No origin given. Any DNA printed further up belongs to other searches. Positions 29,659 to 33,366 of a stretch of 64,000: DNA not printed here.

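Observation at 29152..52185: Two ~4.5-4.8 kb inverted repeats carrying paralogous autotransporter modules bracket a 13.8 kb metabolic segment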

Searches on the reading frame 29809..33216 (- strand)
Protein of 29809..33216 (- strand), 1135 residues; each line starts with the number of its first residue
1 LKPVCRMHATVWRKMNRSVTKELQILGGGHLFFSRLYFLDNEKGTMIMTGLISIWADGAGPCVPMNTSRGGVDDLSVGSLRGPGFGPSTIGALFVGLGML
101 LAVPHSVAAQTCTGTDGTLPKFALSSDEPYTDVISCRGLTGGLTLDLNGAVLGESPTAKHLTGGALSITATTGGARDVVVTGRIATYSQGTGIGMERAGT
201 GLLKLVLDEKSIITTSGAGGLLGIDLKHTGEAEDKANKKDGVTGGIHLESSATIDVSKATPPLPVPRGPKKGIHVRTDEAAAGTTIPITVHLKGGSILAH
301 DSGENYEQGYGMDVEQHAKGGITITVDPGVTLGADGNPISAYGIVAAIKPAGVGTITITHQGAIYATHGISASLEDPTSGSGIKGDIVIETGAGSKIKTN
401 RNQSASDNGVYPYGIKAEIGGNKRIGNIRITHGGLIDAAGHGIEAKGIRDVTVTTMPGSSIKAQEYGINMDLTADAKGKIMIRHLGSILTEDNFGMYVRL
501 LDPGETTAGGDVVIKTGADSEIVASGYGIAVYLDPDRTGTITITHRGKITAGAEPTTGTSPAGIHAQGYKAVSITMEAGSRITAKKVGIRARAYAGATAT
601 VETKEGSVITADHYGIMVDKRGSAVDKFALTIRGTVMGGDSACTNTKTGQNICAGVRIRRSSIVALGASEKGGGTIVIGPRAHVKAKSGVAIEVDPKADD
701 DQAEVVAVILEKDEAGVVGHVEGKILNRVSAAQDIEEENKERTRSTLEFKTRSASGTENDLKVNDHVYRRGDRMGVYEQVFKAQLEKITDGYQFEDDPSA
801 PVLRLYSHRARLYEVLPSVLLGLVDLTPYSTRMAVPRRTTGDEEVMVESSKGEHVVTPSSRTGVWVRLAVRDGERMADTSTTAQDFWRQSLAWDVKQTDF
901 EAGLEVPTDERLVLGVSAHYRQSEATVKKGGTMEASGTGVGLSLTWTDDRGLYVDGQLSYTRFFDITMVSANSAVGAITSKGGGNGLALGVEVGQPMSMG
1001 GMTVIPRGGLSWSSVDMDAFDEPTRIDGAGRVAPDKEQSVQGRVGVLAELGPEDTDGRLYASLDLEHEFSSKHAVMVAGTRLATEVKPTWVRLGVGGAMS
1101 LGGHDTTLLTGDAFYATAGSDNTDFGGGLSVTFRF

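Call 5: search_protein_families(library=pfam, proteins=[window:29809-33216:-], max_evalue=0.01)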
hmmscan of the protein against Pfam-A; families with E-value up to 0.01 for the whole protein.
window:29809-33216:- (1135 aa): 1 family
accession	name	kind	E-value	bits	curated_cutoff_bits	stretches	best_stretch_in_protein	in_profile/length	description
PF03797.25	Autotransporter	-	6.7e-30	105.1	26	1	884-1104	12-246/255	Autotransporter beta-domain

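Call 16: find_homologous_proteins(query=window:29809-33078:-, max_evalue=0.00001)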
Query window:29809-33078:- (1089 aa): 14 proteins with E <= 0.00001 among 8000 candidates.
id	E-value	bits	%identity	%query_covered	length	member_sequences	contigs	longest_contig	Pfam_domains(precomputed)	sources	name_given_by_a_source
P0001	0.0e+0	1760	82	95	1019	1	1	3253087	PF03797.26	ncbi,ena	-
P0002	0.0e+0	1731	82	95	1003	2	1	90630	PF03797.26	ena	-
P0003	0.0e+0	1326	79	64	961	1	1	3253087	PF03797.26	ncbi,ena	-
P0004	0.0e+0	1292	64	98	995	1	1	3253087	PF03797.26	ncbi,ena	-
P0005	0.0e+0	1230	65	95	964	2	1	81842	PF03797.26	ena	-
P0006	0.0e+0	1189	59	98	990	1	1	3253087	PF03797.26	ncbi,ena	-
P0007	0.0e+0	1174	59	65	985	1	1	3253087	PF03797.26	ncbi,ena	-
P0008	0.0e+0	1172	59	76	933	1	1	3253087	PF03797.26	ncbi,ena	-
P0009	0.0e+0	1170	59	98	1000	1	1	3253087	PF03797.26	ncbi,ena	-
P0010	0.0e+0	1126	58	95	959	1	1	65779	PF03797.26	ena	-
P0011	0.0e+0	1102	65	63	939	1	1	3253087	PF03797.26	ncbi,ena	-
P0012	0.0e+0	1090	64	63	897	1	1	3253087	PF03797.26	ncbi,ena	-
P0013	7.4e-267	907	65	55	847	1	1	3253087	PF03797.26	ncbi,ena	-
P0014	3.8e-28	116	36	31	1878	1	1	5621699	-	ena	-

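Call 17: find_encoding_contigs(protein=P0001, flank=10000, max_places=4)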
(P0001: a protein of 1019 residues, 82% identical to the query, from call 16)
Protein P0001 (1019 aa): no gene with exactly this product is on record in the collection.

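Call 18: find_encoding_contigs(protein=P0003, flank=10000, max_places=4)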
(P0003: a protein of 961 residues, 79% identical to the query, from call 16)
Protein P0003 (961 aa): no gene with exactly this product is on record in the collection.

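Call 19: list_cluster_members(proteins=[P0001, P0002, P0003, P0004, P0005, P0006, P0010, P0014])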
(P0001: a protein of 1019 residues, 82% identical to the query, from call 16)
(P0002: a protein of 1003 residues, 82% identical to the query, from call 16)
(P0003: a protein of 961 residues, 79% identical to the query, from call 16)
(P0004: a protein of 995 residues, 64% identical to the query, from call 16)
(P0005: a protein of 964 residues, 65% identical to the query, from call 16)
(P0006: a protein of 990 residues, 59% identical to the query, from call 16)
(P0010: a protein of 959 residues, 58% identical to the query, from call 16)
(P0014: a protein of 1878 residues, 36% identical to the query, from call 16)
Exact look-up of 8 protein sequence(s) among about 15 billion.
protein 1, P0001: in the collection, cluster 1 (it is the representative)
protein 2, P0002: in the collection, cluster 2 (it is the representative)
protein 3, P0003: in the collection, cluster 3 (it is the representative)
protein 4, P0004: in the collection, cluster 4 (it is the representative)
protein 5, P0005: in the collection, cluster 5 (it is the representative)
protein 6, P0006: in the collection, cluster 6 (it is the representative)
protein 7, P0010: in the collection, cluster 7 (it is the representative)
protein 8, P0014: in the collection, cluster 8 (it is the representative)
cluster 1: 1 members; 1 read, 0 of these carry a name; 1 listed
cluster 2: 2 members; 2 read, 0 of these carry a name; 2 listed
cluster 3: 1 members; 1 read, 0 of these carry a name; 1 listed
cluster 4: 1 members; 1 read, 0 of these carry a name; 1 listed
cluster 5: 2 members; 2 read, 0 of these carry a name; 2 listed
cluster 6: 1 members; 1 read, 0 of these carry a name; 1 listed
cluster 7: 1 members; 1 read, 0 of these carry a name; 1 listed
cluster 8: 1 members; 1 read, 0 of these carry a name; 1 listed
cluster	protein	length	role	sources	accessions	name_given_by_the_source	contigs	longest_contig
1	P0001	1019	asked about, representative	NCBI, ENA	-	-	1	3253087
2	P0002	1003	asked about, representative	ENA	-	-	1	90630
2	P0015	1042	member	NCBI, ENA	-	-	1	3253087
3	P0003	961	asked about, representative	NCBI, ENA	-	-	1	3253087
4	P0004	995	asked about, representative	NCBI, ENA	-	-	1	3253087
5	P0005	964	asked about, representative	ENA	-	-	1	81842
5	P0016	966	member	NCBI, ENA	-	-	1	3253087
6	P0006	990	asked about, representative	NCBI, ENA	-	-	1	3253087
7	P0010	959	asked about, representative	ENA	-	-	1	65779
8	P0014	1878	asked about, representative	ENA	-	-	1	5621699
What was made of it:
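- Multi-copy family: 13 close homologs, with at least 12 on one 3,253,087-bp contig (calls 16, 19).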

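Call 21: find_encoding_contigs(protein=P0002, flank=10000, max_places=4)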
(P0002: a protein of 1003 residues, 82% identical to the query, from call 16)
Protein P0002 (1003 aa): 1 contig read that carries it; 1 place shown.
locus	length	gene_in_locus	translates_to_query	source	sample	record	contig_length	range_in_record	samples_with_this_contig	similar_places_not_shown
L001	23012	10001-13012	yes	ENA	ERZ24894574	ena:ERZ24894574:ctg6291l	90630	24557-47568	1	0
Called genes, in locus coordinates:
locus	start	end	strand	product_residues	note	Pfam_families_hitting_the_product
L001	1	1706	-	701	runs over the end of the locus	PF13191:AAA_16 (faint), PF00005:ABC_tran, PF02463:SMC_N (faint), PF03193:RsgA_GTPase (faint), PF13304:AAA_21 (faint), PF08352:oligo_HPY, PF00005:ABC_tran, PF08352:oligo_HPY, +1 more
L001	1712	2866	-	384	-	PF00528:BPD_transp_1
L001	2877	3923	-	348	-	PF00528:BPD_transp_1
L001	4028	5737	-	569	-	PF00496:SBP_bac_5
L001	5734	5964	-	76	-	-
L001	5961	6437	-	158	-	PF02600:DsbB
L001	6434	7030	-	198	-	PF09335:VTT_dom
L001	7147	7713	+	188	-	-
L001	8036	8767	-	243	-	PF01609:DDE_Tnp_1 (weak)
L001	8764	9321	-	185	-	-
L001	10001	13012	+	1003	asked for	PF03797:Autotransporter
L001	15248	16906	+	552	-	PF01145:Band_7, PF15975:Flot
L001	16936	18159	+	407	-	PF13433:Peripla_BP_5, PF13458:Peripla_BP_6, PF01094:ANF_receptor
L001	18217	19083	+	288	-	PF02653:BPD_transp_2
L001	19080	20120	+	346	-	PF02653:BPD_transp_2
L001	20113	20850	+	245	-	PF00005:ABC_tran, PF02463:SMC_N (weak), PF13304:AAA_21 (faint)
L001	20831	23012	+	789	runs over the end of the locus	PF00005:ABC_tran, PF13304:AAA_21 (faint), PF01425:Amidase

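Call 22: find_encoding_contigs(protein=P0010, flank=10000, max_places=4)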
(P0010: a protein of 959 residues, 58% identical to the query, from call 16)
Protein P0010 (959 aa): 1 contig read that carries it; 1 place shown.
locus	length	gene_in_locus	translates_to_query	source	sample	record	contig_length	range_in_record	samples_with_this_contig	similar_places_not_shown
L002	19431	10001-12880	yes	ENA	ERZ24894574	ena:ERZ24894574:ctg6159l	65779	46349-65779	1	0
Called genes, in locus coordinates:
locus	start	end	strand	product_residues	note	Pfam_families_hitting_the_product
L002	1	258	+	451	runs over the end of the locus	PF02056:Glyco_hydro_4, PF11975:Glyco_hydro_4C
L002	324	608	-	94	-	PF02036:SCP2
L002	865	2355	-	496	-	-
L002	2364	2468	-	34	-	-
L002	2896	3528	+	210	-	PF13432:TPR_16 (faint), PF07719:TPR_2 (faint), PF13181:TPR_8 (faint), PF00515:TPR_1 (faint), PF13371:TPR_9 (faint)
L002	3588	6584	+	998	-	PF22527:DEXQc_Suv3, PF00271:Helicase_C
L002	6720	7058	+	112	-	PF12797:Fer4_2 (faint), PF12837:Fer4_6 (faint), PF13237:Fer4_10 (faint), PF12838:Fer4_7 (weak), PF13187:Fer4_9 (weak), PF00037:Fer4, PF11953:DUF3470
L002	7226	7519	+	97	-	-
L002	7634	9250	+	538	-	PF00023:Ank (faint), PF13606:Ank_3 (faint), PF13637:Ank_4 (faint), PF13857:Ank_5 (faint), PF12796:Ank_2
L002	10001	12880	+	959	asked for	PF03797:Autotransporter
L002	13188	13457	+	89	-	-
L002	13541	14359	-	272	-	PF00248:Aldo_ket_red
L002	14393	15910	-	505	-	PF00884:Sulfatase, PF01663:Phosphodiest (faint), PF16347:SGSH_C, PF12411:Choline_sulf_C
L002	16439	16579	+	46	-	-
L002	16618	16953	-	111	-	-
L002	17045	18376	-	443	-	PF13191:AAA_16, PF13401:AAA_22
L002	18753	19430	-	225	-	?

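Call 28: find_related_loci(query=A2, collection=metagenome_contigs, flank=6000)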
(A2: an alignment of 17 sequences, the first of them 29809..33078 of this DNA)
Query A2 (1089 aa) in metagenome_contigs; peptide patterns used: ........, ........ (x = any residue, [..] = any of these).
175 stretches matched a pattern, but none encodes a relative of the query by tblastn (E <= 1e-3).
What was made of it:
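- Tried and rejected: Nothing (call 28).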

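Call 29: find_encoding_contigs(protein=P0005, flank=10000, max_places=4)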
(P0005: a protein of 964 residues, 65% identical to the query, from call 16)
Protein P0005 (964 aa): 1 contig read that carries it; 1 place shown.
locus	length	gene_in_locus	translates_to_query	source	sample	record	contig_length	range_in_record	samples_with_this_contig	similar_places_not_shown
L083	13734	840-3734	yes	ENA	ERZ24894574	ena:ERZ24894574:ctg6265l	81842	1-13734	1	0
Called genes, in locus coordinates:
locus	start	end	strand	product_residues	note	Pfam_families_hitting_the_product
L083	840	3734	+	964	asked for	PF03797:Autotransporter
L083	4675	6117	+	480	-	-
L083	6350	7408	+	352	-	PF08299:Bac_DnaA_C (weak)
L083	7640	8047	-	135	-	-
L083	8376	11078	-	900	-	PF03797:Autotransporter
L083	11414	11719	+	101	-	-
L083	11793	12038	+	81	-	-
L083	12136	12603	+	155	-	PF00300:His_Phos_1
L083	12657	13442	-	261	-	PF02463:SMC_N (weak), PF00005:ABC_tran, PF13304:AAA_21 (weak)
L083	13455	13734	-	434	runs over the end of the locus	PF00528:BPD_transp_1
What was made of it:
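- A second closely spaced inverted pair exists in L083 (call 29).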

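Call 43: search_protein_families(library=ncbifam, proteins=[window:29809-33078:-], max_evalue=0.001)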
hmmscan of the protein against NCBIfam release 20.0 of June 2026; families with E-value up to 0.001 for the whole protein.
window:29809-33078:- (1089 aa): 1 family
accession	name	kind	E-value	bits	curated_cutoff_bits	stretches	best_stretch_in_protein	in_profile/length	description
TIGR01414.1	autotrans_barl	domain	4.5e-27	95.2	16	1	799-1089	164-432/432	autotransporter outer membrane beta-barrel domain-containing protein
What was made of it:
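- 29809..33081 (-): Left autotransporter gene, 1090 codons, in frame through the G tract (phase ON). PF03797 and TIGR01414 beta-barrel (calls 5, 43).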

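Call 44: search_solved_structures(query=window:29809-33078:-, max_evalue=0.01)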
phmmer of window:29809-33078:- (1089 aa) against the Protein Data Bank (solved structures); distinct sequences matched with E-value up to 0.01: 0.
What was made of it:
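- On Classical (type Va) autotransporter: There was no sequence match to the PDB (call 44).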

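Call 58: search_protein_families(library=padloc, proteins=[L002:17045-18376:-], max_evalue=0.001)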
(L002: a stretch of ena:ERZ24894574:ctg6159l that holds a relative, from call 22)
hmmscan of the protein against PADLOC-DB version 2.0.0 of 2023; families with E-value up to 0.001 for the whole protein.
L002:17045-18376:- (443 aa): 0 families

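Call 66: predict_structure(alignment_id=A2)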
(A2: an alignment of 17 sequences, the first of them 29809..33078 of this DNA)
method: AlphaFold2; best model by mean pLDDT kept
length: 1089 residues; sequences in the alignment: 17
mean_pLDDT: 63.2   pTM: 0.64
mean pLDDT of the five models: 63.2, 63.0, 62.3, 61.2, 58.3
residues with pLDDT >= 90: 305; 70-90: 249; 50-70: 98; < 50: 437
segments of 3 or more residues with pLDDT < 50: 1-64, 191-196, 357-361, 510-512, 600-604, 617-625, 687-694, 728-731, 760-1089
pLDDT, mean of each block of 10 residues (from residue 1): 23 25 23 24 28 25 48 70 83 82 84 80 74 92 92 89 93 86 77 58 96 70 87 90 96 71 90 95 94 93 93 98 95 83 97 70 82 87 97 96 93 96 84 92 93 77 85 93 88 90 76 76 90 91 82 87 91 67 88 63 64 59 58 87 83 68 81 84 57 60 83 87 62 75 87 61 32 25 22 24 23 22 23 22 22 27 28 29 27 31 29 31 28 32 31 28 31 36 34 38 38 40 33 26 39 38 35 33 29
secondary structure, 60 per line:
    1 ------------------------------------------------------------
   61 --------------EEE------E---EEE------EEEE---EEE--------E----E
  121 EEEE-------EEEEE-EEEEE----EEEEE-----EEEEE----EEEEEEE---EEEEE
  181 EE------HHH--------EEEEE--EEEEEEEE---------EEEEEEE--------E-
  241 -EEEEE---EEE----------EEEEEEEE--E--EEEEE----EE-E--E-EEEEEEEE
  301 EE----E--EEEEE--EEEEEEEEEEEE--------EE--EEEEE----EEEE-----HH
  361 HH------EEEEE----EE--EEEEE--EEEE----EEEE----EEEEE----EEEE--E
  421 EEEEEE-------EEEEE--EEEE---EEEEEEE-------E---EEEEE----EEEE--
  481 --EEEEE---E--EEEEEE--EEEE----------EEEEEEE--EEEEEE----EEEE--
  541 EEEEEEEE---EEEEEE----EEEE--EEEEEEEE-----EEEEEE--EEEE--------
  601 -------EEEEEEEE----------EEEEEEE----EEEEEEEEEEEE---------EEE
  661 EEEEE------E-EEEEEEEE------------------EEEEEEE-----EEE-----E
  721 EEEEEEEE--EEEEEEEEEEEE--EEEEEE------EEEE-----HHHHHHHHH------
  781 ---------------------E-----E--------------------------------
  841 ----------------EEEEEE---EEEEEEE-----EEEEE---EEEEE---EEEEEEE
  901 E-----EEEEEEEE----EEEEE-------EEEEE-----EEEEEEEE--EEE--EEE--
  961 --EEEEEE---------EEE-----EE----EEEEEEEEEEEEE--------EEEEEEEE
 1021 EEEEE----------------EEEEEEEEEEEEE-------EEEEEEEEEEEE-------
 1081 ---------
elements in order (helices of 4 or more, strands of 3 or more residues): E75-77 E88-90 E97-100 E104-106 E120-124 E132-136 E138-142 E147-151 E157-161 E166-172 E176-182 E200-204 E207-214 E224-230 E242-246 E250-252 E263-270 E276-280 E293-302 E310-314 E317-328 E341-345 E350-353 H359-362 E369-373 E382-386 E389-392 E397-400 E405-409 E414-417 E420-426 E434-438 E441-444 E448-454 E466-470 E475-478 E483-487 E494-499 E502-505 E516-522 E525-530 E535-538 E541-548 E552-557 E562-565 E568-575 E581-586 E589-592 E608-615 E626-632 E637-648 E658-665 E674-681 E700-706 E712-714 E720-728 E731-742 E745-750 E757-760 H766-774 E857-862 E866-872 E878-882 E886-890 E894-901 E907-914 E919-923 E931-935 E941-948 E951-953 E956-958 E963-968 E978-980 E992-1004 E1013-1025 E1042-1054 E1062-1073
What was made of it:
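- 29809..33081 (-): Passenger modelled as all-beta with pLDDT 80-95 (call 66).
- On Classical (type Va) autotransporter: The AF2 barrel has low confidence (call 66). In the AF2 model, residues 70-760 are all-beta with pLDDT mostly 80-95 (call 66).
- The passenger is modelled as all-beta (call 66).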
